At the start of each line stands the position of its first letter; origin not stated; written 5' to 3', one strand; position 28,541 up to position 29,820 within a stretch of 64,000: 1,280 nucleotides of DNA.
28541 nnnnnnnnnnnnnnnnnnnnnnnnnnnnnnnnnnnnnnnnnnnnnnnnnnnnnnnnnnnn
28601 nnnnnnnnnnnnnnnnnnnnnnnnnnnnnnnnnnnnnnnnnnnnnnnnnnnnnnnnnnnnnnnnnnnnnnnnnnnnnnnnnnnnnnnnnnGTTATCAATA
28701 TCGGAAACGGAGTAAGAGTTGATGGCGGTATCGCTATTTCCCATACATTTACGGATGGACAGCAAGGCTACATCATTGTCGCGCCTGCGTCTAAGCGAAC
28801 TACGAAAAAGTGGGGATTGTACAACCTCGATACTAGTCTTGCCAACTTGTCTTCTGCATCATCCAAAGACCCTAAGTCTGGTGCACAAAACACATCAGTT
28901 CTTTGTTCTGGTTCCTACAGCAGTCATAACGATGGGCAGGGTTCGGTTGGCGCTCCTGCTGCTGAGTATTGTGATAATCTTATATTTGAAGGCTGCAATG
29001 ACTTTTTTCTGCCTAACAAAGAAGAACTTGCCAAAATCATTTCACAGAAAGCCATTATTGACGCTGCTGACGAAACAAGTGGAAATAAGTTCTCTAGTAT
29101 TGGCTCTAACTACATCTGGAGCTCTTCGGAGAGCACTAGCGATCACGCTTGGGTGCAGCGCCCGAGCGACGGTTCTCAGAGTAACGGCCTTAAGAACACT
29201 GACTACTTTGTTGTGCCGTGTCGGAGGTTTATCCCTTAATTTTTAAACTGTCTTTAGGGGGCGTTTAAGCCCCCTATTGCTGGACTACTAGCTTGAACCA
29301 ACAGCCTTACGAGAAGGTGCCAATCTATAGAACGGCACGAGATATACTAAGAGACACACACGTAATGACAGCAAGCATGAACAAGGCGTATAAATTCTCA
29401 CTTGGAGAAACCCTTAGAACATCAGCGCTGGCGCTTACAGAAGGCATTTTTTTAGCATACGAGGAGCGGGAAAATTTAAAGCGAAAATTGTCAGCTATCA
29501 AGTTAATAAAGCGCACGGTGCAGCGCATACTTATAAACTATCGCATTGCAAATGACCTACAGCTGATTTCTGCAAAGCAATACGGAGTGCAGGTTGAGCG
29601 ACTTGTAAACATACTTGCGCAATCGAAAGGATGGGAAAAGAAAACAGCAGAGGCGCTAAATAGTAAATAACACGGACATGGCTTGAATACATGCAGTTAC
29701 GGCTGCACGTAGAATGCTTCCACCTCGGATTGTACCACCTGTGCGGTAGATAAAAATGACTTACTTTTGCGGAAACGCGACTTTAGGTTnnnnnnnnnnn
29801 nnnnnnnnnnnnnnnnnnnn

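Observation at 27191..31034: Complete diversity-generating retroelement aimed at the tip of a tail fibre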

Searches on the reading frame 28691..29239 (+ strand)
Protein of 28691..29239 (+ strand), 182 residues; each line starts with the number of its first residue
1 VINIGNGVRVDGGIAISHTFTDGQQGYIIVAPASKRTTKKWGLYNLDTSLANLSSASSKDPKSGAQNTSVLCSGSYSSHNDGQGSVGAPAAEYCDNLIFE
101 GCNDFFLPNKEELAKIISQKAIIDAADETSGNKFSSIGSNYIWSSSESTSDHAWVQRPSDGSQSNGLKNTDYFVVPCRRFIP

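Call 44: find_homologous_proteins(query=window:28691-29239:+, max_evalue=0.001)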
Query window:28691-29239:+ (182 aa): 1 proteins with E <= 0.001 among 100 candidates.
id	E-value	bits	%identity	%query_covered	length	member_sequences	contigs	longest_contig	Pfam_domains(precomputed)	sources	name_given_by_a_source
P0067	9.4e-42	161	54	83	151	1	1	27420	PF07603.18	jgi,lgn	-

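Call 56: search_protein_representatives(protein=window:28691-29239:+)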
Query: 182 residues. Proteins with E-value up to 0.001 (for the whole library): 1813; up to 1e-10: 153; up to 1e-30: 14. The best 150 are listed.
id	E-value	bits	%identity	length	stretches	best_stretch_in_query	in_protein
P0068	2.1e-73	262.4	44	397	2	8-181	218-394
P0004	2.0e-59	216.9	61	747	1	1-181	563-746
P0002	1.3e-57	211.0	62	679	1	1-181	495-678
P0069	4.8e-49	183.1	48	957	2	7-181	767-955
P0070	9.3e-49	182.1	50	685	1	3-181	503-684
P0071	6.8e-43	163.0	57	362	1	7-180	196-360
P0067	3.0e-42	160.9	59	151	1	49-180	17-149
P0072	3.8e-37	144.3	31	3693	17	57-114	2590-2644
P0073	7.4e-37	143.4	50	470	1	12-180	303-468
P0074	1.4e-36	142.5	50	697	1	8-180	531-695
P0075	1.5e-34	135.8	48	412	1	6-179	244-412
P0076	1.2e-33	132.9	56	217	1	8-131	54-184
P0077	2.1e-33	132.1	47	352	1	1-180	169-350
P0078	9.7e-32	126.7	46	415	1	8-180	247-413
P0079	1.2e-27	113.4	43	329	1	1-179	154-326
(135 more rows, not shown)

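Call 57: predict_structure(alignment_id=A3)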
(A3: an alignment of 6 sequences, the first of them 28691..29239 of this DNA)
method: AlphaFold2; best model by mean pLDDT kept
length: 182 residues; sequences in the alignment: 6
mean_pLDDT: 59.7   pTM: 0.66
mean pLDDT of the five models: 59.7, 45.7, 43.6, 41.9, 37.6
residues with pLDDT >= 90: 0; 70-90: 71; 50-70: 39; < 50: 72
segments of 3 or more residues with pLDDT < 50: 34-103
pLDDT, mean of each block of 10 residues (from residue 1): 62 78 77 44 38 35 36 39 39 44 62 84 76 66 71 78 76 68 68
secondary structure, 60 per line:
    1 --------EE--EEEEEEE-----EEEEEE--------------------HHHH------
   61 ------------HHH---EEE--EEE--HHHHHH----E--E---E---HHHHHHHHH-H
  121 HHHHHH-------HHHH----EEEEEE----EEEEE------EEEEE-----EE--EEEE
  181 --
elements in order: E13-19 E25-30 H51-54 E79-81 E84-86 H89-94 H110-118 H120-126 H134-137 E142-147 E152-156 E163-167 E177-180

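Call 60: fold_search(model_id=the predicted structure, library=pdb)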
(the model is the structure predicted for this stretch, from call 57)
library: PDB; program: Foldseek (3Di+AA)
matches with E <= 10: 201; with E <= 0.001: 1
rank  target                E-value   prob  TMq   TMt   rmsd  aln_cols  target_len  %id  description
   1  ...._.                9.8e-06  1.00  0.50  0.67   5.4       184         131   17  Structure of Legionella pneumophila Lcl C-terminal domain (released 2023-12-27)
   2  8oks_B                2.8e-01  0.38  0.30  0.45  12.0       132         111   16  Crystal structure of Bdellovibrio bacteriovorus Bd2740 C-terminal domain (released 2023-10-25)
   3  5n40                  3.1e-01  0.75  0.29  0.16   3.3        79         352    9  Structure of Yersinia pseudotuberculosis adhesin InvE (released 2017-04-12)
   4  8oks_A                3.1e-01  0.66  0.30  0.46   4.3        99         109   16  Crystal structure of Bdellovibrio bacteriovorus Bd2740 C-terminal domain (released 2023-10-25)
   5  4eps                  3.3e-01  0.80  0.36  0.15   4.3        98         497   17  Crystal structure of a fimbrial protein (BACOVA_04982) from Bacteroides ovatus ATCC 8483 at 1.85 A resolution (released 2012-06-13)
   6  1oz7_B                7.5e-01  0.23  0.27  0.38   5.4       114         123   11  Crystal structure of Echicetin from the venom of Indian saw-scaled viper (Echis carinatus) at 2.4 resolution (released 2003-12-30)
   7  1c3a_A                8.5e-01  0.15  0.28  0.35   5.6       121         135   11  CRYSTAL STRUCTURE OF FLAVOCETIN-A FROM THE HABU SNAKE VENOM, A NOVEL CYCLIC TETRAMER OF C-TYPE LECTIN-LIKE HETERODIMER (released 2000-03-06)
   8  1uos_B                1.2e+00  0.16  0.28  0.38   6.4       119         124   13  The Crystal Structure of the Snake Venom Toxin Convulxin (released 2003-10-14)
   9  8emh_D                1.2e+00  0.06  0.14  0.05   9.4        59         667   20  CryoEM characterization of a unique AAA+ BrxL phage restriction factor (released 2023-02-01)
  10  1c3a_B                1.4e+00  0.13  0.26  0.36   7.8       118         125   14  CRYSTAL STRUCTURE OF FLAVOCETIN-A FROM THE HABU SNAKE VENOM, A NOVEL CYCLIC TETRAMER OF C-TYPE LECTIN-LIKE HETERODIMER (released 2000-03-06)
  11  1v4l_B                1.5e+00  0.21  0.25  0.34   5.6        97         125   10  Crystal structure of a platelet agglutination factor isolated from the venom of Taiwan habu (Trimeresurus mucrosquamat (released 2003-12-02)
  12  1fvu_B                1.5e+00  0.12  0.24  0.34   7.7       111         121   13  CRYSTAL STRUCTURE OF BOTROCETIN (released 2001-02-14)
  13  1umr_C                1.7e+00  0.09  0.25  0.33   8.4       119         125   12  Crystal structure of the platelet activator convulxin, a disulfide linked a4b4 cyclic tetramer from the venom of Crota (released 2003-11-21)
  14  1jwi_B                2.1e+00  0.13  0.28  0.38   6.4       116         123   16  Crystal Structure of Bitiscetin, a von Willeband Factor-dependent Platelet Aggregation Inducer. (released 2001-11-28)
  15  5xd6_B                2.1e+00  0.07  0.14  0.10   7.7        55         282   14  CARK1 phosphorylates ABA receptors (released 2018-04-04)
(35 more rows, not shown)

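Call 63: find_homologous_proteins(query=A4, max_evalue=1e-8)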
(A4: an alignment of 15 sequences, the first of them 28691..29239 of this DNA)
Query A4 (15 sequences) (182 aa, profile of the alignment): 27 proteins with E <= 1e-8 among 2610 candidates.
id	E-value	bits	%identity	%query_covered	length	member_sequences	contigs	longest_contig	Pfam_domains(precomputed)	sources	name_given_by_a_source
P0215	2.2e-62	228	43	98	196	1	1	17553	-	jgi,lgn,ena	jgi:hypothetical protein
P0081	5.6e-60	220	42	99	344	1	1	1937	PF07603.18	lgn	-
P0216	3.5e-58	214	45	96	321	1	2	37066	-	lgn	-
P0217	2.0e-57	212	41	98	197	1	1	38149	-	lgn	-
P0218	8.5e-57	210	43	99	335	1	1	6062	-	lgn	-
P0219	2.9e-55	205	42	98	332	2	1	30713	PF07603.18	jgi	-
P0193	1.0e-54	203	32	98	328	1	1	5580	-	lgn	-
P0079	2.2e-54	202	40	99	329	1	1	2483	PF18454.8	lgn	-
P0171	9.9e-53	197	33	85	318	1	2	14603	-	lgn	-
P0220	5.2e-52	194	47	97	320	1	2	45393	-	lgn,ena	-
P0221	5.3e-48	181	47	84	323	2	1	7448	PF07603.18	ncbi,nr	ncbi:MAG: DUF1566 domain-containing protein, partial [Marinobacterium sp.]|nr:DUF1566 domain-contain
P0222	5.5e-48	181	42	96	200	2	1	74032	-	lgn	-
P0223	7.6e-45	171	36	99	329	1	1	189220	-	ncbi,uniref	ncbi:hypothetical protein ACIGG6_02065 [Vreelandella lionensis]|uniref:Uncharacterized protein n=1 T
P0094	4.2e-43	165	40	98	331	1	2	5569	-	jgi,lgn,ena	-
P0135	1.9e-42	163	38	84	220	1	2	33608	-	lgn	-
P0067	6.7e-38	148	54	83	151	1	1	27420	PF07603.18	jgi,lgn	-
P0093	6.7e-38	148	41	84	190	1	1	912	PF07603.18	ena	-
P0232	9.4e-10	57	32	93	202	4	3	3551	PF07603.18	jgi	jgi:hypothetical protein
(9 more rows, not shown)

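Call 64: search_solved_structures(query=A4, max_evalue=1, show_alignments=1)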
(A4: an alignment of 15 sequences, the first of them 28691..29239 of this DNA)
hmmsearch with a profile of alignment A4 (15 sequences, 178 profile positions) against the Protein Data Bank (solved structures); distinct sequences matched with E-value up to 1: 2.
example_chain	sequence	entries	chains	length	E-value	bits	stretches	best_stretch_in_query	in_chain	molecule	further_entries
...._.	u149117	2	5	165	0.00047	23.4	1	65-174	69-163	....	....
4eps_A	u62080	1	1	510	0.2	14.8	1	98-161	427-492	hypothetical protein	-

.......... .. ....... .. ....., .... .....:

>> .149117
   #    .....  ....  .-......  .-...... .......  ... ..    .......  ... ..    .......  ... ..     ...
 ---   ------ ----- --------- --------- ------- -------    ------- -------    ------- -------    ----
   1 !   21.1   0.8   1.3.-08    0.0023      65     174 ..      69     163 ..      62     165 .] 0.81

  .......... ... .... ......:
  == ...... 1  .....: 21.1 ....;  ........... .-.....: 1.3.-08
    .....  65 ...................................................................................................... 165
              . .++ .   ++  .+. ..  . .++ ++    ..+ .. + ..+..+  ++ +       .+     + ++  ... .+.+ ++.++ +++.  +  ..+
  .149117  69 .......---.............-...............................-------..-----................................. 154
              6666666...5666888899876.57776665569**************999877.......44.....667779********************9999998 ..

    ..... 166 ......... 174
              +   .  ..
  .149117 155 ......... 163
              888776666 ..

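Call 72: predict_structure(alignment_id=A5)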
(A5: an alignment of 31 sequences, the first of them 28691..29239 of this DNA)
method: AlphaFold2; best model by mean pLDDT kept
length: 182 residues; sequences in the alignment: 31
mean_pLDDT: 97.1   pTM: 0.92
mean pLDDT of the five models: 97.1, 96.8, 96.7, 96.7, 96.5
residues with pLDDT >= 90: 176; 70-90: 5; 50-70: 1; < 50: 0
segments of 3 or more residues with pLDDT < 50: none
pLDDT, mean of each block of 10 residues (from residue 1): 89 95 95 98 98 97 98 98 98 98 98 98 98 97 99 98 98 98 90
secondary structure, 60 per line:
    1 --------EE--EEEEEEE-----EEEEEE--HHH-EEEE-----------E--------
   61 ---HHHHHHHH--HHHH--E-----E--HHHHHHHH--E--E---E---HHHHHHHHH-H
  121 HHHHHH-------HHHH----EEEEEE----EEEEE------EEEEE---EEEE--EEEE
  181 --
elements in order: E13-19 E25-30 E37-40 H64-71 H74-77 H89-96 H110-118 H120-126 H134-137 E142-147 E152-156 E163-167 E171-174 E177-180

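Call 78: fold_search(model_id=the predicted structure, library=pdb)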
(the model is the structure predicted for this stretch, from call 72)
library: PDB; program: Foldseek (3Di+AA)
matches with E <= 10: 177; with E <= 0.001: 1
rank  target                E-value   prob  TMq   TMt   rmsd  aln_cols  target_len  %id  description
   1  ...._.                1.9e-05  1.00  0.51  0.69   7.9       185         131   17  Structure of Legionella pneumophila Lcl C-terminal domain (released 2023-12-27)
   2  4eps                  1.4e-03  1.00  0.50  0.22   6.3       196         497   13  Crystal structure of a fimbrial protein (BACOVA_04982) from Bacteroides ovatus ATCC 8483 at 1.85 A resolution (released 2012-06-13)
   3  5n40                  3.1e-01  0.63  0.29  0.16   3.5        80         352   12  Structure of Yersinia pseudotuberculosis adhesin InvE (released 2017-04-12)
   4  1oz7_B                3.7e-01  0.47  0.31  0.44   5.2       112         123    7  Crystal structure of Echicetin from the venom of Indian saw-scaled viper (Echis carinatus) at 2.4 resolution (released 2003-12-30)
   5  2e3x_C                4.4e-01  0.30  0.33  0.46   8.0       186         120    8  Crystal structure of Russell's viper venom metalloproteinase (released 2007-12-11)
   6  1c3a_B                5.6e-01  0.44  0.32  0.45   6.1       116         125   13  CRYSTAL STRUCTURE OF FLAVOCETIN-A FROM THE HABU SNAKE VENOM, A NOVEL CYCLIC TETRAMER OF C-TYPE LECTIN-LIKE HETERODIMER (released 2000-03-06)
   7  1c3a_A                6.3e-01  0.25  0.30  0.39   6.8       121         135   13  CRYSTAL STRUCTURE OF FLAVOCETIN-A FROM THE HABU SNAKE VENOM, A NOVEL CYCLIC TETRAMER OF C-TYPE LECTIN-LIKE HETERODIMER (released 2000-03-06)
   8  8oks_A                6.7e-01  0.38  0.31  0.49   3.6       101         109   16  Crystal structure of Bdellovibrio bacteriovorus Bd2740 C-terminal domain (released 2023-10-25)
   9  3wwk_A                7.1e-01  0.18  0.26  0.35   8.8       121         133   13  Crystal structure of CLEC-2 in complex with rhodocytin (released 2014-10-22)
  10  8oks_B                7.6e-01  0.44  0.33  0.51   3.7       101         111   16  Crystal structure of Bdellovibrio bacteriovorus Bd2740 C-terminal domain (released 2023-10-25)
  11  1v4l_B                7.6e-01  0.35  0.31  0.43   6.2       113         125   12  Crystal structure of a platelet agglutination factor isolated from the venom of Taiwan habu (Trimeresurus mucrosquamat (released 2003-12-02)
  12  1umr_C                7.6e-01  0.25  0.30  0.42   7.8       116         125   10  Crystal structure of the platelet activator convulxin, a disulfide linked a4b4 cyclic tetramer from the venom of Crota (released 2003-11-21)
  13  8umo_J                1.0e+00  0.20  0.17  0.25   4.7        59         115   12  Murine CD94-NKG2A receptor in complex with Qa-1b presenting AMAPRTLLL (released 2024-01-17)
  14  1uos_B                1.2e+00  0.25  0.31  0.44   6.7       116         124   10  The Crystal Structure of the Snake Venom Toxin Convulxin (released 2003-10-14)
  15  1fvu_B                1.2e+00  0.20  0.29  0.42   6.9       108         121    8  CRYSTAL STRUCTURE OF BOTROCETIN (released 2001-02-14)
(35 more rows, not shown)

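Call 80: fold_search(model_id=the predicted structure, library=viral)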
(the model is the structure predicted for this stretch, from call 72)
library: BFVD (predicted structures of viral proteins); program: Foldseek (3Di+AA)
matches with E <= 10: 162; with E <= 0.001: 16
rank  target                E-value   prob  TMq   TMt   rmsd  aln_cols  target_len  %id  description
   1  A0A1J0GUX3            1.3e-10  1.00  0.73  0.64   3.9       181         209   25  (no name in the UniProt tables at hand)
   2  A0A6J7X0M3            1.8e-10  1.00  0.73  0.24   4.0       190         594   27  Peptidase S74 domain-containing protein [uncultured Caudovirales phage]
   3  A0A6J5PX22            4.6e-08  1.00  0.73  0.14   3.9       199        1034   21  Collagen triple helix repeat [uncultured Caudovirales phage]
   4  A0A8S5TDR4            5.2e-08  1.00  0.68  0.10   3.7       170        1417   24  Tail fiber protein [Myoviridae sp. ctK5o5]
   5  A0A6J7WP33            6.2e-08  1.00  0.61  0.30   4.9       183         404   20  DUF1566 domain-containing protein [uncultured Caudovirales phage]
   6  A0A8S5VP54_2          1.8e-07  1.00  0.63  0.10   4.1       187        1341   18  (no name in the UniProt tables at hand)
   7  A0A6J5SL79            3.4e-07  1.00  0.65  0.70   4.4       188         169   20  DUF1566 domain-containing protein [uncultured Caudovirales phage]
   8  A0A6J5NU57            4.0e-07  1.00  0.64  0.41   4.4       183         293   17  Uncharacterized protein [uncultured Caudovirales phage]
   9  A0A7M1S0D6            4.5e-07  1.00  0.66  0.54   3.9       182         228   21  DUF1566 domain-containing protein [uncultured phage cr10_1]
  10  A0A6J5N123            5.4e-07  1.00  0.51  0.50   7.2       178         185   21  DUF1566 domain-containing protein [uncultured Caudovirales phage]
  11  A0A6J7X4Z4            6.5e-07  1.00  0.69  0.16   5.4       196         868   19  Uncharacterized protein [uncultured Caudovirales phage]
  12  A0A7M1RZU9            7.4e-07  1.00  0.62  0.16   3.6       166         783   18  Uncharacterized protein [uncultured phage cr116_1]
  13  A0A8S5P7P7            7.4e-07  1.00  0.67  0.31   4.6       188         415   21  Uncharacterized protein [Podoviridae sp. ctU7u6]
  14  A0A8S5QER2            1.3e-06  1.00  0.68  0.23   3.5       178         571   19  Nucleoid-associated protein [Siphoviridae sp. ctEIp38]
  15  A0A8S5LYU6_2          2.4e-05  1.00  0.63  0.13   8.7       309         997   13  DUF1566 domain-containing protein [Siphoviridae sp. ctkcl3]
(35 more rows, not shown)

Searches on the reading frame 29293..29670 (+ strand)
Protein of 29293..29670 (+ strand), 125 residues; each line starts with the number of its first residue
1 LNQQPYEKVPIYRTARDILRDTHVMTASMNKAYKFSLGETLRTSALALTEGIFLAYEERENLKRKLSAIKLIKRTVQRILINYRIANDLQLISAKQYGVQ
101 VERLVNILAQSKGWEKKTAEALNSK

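Call 7: search_protein_families(library=pfam, proteins=[window:29293-29670:+], max_evalue=0.01)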
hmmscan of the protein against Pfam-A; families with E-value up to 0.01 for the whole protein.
window:29293-29670:+ (125 aa): 1 family
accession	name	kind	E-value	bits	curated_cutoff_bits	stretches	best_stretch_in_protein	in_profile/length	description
PF22296.2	bAvd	-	1.2e-05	26.2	40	1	15-117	7-106/107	bAvd-like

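Call 10: search_protein_families(library=phrogs, proteins=[window:29293-29670:+], max_evalue=0.001)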
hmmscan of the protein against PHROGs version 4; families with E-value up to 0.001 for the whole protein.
window:29293-29670:+ (125 aa): 1 family
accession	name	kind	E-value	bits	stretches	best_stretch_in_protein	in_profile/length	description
phrog_3206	-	DNA, RNA and nucleotide metabolism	8.7e-15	55.6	1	3-121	10-127/154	Avd protein of DGR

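Call 14: search_protein_families(library=ncbifam, proteins=[window:29293-29670:+], max_evalue=0.01)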
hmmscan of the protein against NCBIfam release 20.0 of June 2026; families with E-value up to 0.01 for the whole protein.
window:29293-29670:+ (125 aa): 1 family
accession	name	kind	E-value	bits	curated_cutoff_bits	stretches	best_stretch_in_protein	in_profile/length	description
NF033474.1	DivGenRetAVD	equivalog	4.6e-07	30.1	80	1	10-110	2-98/104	diversity-generating retroelement protein Avd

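Call 16: search_solved_structures(query=window:29293-29670:+, max_evalue=1, show_alignments=1)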
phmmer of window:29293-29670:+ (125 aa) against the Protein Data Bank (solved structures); distinct sequences matched with E-value up to 1: 0.
